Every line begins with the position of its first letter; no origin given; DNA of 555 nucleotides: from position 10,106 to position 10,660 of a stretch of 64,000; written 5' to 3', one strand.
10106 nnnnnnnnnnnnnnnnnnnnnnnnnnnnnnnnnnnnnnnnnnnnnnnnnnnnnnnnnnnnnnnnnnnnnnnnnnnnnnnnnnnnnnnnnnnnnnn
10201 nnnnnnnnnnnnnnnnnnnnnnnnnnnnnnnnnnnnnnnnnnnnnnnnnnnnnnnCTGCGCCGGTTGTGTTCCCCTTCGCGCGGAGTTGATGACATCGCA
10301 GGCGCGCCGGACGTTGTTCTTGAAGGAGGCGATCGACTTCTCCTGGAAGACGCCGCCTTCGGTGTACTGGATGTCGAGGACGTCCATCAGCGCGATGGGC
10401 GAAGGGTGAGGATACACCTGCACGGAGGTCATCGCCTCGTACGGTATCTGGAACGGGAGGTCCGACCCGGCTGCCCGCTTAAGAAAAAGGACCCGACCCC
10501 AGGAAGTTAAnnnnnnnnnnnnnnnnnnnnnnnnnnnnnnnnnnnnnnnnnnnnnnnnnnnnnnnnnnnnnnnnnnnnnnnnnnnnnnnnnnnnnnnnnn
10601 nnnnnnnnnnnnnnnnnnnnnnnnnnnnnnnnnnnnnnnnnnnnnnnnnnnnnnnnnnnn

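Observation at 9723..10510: Stretch of gene fragments whose breakpoints coincide with the palindromic elements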

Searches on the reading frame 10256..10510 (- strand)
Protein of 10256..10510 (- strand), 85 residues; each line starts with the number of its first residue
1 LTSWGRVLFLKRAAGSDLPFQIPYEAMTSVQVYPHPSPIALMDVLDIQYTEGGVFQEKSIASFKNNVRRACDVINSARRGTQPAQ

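Call 8: search_protein_families(library=pfam, proteins=[window:10256-10510:-], max_evalue=1)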
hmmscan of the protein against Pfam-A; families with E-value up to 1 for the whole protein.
seq(85 aa): 0 families

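Call 9: search_protein_families(library=ncbifam, proteins=[window:10256-10510:-], max_evalue=1)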
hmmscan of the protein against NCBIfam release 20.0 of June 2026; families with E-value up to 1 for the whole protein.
seq(85 aa): 0 families

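Call 19: find_homologous_proteins(query=window:10256-10510:-, max_evalue=0.1)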
Query seq(85 aa) (85 aa): 1 proteins with E <= 0.1 among 2 candidates.
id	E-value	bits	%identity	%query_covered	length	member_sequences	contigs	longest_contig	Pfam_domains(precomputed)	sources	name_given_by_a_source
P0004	1.8e-29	119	98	69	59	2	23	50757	-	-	-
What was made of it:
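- Checked: It has an in-frame ATG at 10432, giving 59 aa. It is an orphan (call 19), so it is not shown to be a fragment.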

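Call 62: search_solved_structures(query=window:10256-10510:-, max_evalue=10)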
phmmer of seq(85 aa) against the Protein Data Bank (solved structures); distinct sequences matched with E-value up to 10: 0.

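Call 63: search_protein_families(library=phrogs, proteins=[window:10256-10510:-], max_evalue=1)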
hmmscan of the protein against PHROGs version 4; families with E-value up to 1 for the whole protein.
seq(85 aa): 0 families
